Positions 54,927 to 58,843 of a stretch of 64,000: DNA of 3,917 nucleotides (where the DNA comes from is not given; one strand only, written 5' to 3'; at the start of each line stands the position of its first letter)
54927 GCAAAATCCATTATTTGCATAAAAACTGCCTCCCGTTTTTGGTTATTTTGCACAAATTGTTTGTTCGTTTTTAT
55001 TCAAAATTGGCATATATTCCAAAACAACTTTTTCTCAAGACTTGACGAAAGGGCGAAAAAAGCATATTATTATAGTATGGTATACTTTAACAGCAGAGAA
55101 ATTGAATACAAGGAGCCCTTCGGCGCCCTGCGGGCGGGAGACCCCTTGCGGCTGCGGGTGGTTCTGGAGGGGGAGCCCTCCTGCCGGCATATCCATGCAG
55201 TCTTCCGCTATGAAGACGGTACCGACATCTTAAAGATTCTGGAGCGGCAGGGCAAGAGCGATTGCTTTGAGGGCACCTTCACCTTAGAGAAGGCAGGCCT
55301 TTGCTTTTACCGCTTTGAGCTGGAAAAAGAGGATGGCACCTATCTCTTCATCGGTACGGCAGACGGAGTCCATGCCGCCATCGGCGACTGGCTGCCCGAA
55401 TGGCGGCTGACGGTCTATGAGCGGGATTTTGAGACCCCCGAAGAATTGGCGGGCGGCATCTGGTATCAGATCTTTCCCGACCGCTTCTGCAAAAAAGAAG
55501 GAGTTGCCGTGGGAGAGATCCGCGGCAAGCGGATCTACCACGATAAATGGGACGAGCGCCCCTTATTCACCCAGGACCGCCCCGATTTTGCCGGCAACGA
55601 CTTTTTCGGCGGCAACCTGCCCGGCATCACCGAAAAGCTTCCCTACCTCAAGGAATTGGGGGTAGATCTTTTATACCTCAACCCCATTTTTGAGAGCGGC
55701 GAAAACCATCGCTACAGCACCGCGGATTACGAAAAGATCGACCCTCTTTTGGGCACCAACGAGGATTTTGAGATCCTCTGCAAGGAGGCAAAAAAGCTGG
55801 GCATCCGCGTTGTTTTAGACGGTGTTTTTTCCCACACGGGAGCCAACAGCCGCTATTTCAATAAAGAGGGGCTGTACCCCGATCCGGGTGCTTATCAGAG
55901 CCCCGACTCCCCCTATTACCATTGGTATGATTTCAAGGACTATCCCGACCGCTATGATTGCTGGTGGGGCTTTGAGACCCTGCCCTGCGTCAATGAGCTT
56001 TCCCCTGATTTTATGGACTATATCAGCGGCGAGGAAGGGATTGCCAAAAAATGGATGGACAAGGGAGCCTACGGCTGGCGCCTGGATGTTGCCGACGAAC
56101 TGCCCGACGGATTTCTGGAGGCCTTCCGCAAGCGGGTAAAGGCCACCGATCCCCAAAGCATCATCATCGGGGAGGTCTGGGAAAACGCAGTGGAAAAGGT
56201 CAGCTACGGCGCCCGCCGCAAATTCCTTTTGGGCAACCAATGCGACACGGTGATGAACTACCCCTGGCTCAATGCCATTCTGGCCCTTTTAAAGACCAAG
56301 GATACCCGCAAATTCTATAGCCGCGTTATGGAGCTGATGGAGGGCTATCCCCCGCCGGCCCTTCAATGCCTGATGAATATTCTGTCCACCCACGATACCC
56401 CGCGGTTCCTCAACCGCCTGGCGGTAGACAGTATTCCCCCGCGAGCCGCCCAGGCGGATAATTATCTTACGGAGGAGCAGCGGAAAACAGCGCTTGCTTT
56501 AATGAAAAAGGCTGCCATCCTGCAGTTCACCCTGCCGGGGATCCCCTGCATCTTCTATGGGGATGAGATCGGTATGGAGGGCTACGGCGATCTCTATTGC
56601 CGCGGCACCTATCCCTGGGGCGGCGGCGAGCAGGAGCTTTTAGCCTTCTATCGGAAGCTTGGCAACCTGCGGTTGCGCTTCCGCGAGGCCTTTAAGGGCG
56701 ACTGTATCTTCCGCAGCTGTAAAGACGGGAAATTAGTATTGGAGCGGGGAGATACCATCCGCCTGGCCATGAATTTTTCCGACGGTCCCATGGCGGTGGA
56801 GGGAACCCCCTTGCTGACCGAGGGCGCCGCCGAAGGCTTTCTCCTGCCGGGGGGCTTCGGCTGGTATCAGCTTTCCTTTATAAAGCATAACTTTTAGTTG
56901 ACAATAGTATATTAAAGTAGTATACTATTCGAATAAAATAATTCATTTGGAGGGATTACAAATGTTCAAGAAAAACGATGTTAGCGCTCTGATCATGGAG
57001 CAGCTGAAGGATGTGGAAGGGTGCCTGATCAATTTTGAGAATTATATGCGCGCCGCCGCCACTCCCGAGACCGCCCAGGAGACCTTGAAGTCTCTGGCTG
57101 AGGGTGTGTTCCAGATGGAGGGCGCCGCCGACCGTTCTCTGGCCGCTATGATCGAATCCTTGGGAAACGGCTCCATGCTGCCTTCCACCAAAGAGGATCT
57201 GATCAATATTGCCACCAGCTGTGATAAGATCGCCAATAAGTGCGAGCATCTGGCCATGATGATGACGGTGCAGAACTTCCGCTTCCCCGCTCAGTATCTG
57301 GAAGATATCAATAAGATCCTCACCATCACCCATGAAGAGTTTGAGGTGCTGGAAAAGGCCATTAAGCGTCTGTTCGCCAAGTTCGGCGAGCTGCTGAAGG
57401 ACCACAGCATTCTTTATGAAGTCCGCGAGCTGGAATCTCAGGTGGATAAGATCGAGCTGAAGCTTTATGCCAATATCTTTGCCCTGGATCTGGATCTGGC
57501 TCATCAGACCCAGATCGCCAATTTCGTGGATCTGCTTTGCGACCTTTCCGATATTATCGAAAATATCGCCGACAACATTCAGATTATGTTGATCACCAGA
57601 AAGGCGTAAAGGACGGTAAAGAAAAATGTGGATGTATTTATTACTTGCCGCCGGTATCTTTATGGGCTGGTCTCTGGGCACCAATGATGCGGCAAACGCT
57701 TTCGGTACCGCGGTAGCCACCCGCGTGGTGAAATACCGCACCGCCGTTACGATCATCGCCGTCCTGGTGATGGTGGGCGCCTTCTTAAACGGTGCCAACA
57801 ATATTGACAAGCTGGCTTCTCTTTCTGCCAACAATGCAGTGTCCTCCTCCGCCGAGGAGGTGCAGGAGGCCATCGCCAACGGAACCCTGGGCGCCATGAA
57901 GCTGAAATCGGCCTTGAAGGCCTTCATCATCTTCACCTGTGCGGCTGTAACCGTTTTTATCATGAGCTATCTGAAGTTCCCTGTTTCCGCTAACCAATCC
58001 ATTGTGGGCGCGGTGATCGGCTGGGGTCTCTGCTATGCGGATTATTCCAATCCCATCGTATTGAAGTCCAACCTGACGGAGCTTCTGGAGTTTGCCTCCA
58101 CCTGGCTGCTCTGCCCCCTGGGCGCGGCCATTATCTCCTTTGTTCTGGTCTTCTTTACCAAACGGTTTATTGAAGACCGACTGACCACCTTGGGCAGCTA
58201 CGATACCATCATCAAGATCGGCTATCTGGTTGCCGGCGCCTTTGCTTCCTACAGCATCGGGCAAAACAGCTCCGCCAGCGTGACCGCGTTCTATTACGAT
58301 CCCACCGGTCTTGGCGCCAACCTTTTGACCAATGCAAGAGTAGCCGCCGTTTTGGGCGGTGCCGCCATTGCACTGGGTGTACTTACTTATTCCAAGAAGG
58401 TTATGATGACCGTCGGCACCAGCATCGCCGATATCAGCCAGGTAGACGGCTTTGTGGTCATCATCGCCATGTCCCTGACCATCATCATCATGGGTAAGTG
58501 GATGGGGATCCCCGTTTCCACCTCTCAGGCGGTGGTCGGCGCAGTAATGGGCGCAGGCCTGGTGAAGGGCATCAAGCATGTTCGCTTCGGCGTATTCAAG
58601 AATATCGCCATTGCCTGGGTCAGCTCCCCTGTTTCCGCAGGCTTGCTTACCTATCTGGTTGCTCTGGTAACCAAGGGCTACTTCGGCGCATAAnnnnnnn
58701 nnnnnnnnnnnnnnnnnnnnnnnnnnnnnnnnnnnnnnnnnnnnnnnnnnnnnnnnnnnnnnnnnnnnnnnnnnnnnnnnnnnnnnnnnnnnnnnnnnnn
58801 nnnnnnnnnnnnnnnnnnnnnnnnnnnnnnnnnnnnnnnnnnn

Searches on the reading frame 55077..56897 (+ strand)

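Call 62: search_protein_families(library=pfam, proteins=[window:55077-56897:+], max_evalue=0.001)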
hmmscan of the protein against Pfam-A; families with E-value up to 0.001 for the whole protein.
window:55077-56897:+ (606 aa): 1 family
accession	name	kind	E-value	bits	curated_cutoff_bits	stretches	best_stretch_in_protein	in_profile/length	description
PF00128.31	Alpha-amylase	-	8.6e-50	170.7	22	1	131-503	1-359/446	Alpha amylase, catalytic domain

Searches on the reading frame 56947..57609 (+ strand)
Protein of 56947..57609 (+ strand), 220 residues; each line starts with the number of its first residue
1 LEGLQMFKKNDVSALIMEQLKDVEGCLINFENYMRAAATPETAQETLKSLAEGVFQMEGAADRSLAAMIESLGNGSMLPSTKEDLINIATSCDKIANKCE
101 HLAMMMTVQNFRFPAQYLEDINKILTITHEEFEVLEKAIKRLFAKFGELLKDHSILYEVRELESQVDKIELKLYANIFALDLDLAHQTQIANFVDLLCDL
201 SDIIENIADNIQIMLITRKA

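Call 62: search_protein_families(library=pfam, proteins=[window:56947-57609:+], max_evalue=0.001)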
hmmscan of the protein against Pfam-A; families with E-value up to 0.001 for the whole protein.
window:56947-57609:+ (220 aa): 1 family
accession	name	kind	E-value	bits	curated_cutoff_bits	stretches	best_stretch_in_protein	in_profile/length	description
PF01865.21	PhoU_div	-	1.4e-26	93.7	24.4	1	9-216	6-213/214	Protein of unknown function DUF47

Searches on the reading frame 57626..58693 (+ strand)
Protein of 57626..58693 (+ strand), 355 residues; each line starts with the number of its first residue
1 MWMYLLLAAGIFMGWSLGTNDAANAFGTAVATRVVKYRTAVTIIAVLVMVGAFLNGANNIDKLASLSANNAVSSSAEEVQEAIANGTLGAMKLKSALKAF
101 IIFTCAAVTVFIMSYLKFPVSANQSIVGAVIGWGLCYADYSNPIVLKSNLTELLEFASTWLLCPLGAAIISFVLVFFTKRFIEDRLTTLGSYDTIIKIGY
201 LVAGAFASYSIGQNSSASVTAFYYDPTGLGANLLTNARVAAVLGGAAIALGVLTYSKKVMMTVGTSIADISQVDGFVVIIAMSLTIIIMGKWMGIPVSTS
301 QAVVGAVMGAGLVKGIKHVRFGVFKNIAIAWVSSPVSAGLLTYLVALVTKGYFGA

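Call 22: find_encoding_contigs(protein=window:57626-58693:+, flank=10000, max_places=8)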
Protein window:57626-58693:+ (355 aa): no gene with exactly this product is on record in the collection.
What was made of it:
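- Tried and rejected: Exact look-up of the window's Pit protein is not on record (call 22).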

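Call 23: find_related_loci(query=window:57626-58693:+, collection=genome_contigs, flank=10000)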
Query window:57626-58693:+ (355 aa) in genome_contigs; peptide patterns used: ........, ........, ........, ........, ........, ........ (x = any residue, [..] = any of these).
161 stretches matched a pattern; 95 encode a relative of the query (tblastn E <= 1e-3); the best 80 are kept; 80 distinct loci.
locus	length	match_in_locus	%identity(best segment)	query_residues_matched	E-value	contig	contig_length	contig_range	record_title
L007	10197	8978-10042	99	1-355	0e+0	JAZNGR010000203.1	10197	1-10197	MAG: Eubacteriales bacterium isolate T1900044701_TS20190167.MAGScoT_cleanbin_000007 SGB_1799_k141_1410585, whole genome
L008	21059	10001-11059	88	1-353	0e+0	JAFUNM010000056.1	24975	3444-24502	MAG: Clostridia bacterium isolate RGIG4655 Roe_deer_Rectum-4__c460344, whole genome shotgun sequence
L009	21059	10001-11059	82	3-355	0e+0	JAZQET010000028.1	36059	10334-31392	MAG: Eubacteriales bacterium isolate T1900044633_TS20190099.MAGScoT_cleanbin_000067 SGB_1100_k141_1421474, whole genome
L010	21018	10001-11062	83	3-355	0e+0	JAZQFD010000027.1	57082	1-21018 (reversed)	MAG: Eubacteriales bacterium isolate T1900044633_TS20190099.MAGScoT_cleanbin_000028 SGB_1090_k141_464833, whole genome s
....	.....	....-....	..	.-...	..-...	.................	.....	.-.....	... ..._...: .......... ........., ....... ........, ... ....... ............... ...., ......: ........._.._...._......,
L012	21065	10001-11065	77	1-355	8e-175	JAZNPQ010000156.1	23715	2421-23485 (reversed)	MAG: Eubacteriales bacterium isolate T1900044833_TS20190299.MAGScoT_cleanbin_000036 SGB_2904_k141_1056052, whole genome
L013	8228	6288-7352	77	1-355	3e-175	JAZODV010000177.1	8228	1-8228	MAG: Eubacteriales bacterium isolate T1900044750_TS20190416.MAGScoT_cleanbin_000133 SGB_2197_k141_2309485, whole genome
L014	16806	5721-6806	73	1-355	2e-174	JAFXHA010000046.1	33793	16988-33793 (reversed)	MAG: Clostridia bacterium isolate RGIG6407 Sheep_Rectum-5__c334997, whole genome shotgun sequence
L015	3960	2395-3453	74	3-355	3e-180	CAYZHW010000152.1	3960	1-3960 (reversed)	MAG TPA_asm: uncultured Lachnospiraceae bacterium isolate SRP315200_co2_712 genome assembly, contig: NODE_45898_length_3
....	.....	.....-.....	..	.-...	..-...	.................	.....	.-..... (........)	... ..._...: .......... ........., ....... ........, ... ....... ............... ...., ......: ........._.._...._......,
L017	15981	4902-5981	73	1-353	3e-171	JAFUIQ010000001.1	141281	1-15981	MAG: Clostridia bacterium isolate RGIG4529 Roe_deer_Rectum-1__c1009, whole genome shotgun sequence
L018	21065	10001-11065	73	1-355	3e-170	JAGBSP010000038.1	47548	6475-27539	MAG: Clostridia bacterium isolate RGIG9409 Yak_Cecum-1__c512126, whole genome shotgun sequence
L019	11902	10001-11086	73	1-355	8e-170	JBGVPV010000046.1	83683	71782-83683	MAG: Eubacteriales bacterium isolate fecal_MAG_18 fecal_MAG_18_contig_0046, whole genome shotgun sequence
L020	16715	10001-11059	72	3-355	2e-169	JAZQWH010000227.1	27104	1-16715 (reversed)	MAG: Eubacteriales bacterium isolate T1900045166_TC20190160.MAGScoT_cleanbin_000019 SGB_5144_k141_78913, whole genome sh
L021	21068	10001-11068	73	3-354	1e-169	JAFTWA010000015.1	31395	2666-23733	MAG: Tyzzerella sp. isolate RGIG4201 Roe_deer_Colon-3__c3301, whole genome shotgun sequence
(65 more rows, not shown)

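Call 62: search_protein_families(library=pfam, proteins=[window:57626-58693:+], max_evalue=0.001)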
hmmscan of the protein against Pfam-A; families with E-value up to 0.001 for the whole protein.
window:57626-58693:+ (355 aa): 1 family
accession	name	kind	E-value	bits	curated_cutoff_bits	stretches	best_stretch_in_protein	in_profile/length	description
PF01384.25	PHO4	-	4.1e-48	164.6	33.7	1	18-341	2-349/350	Phosphate transporter family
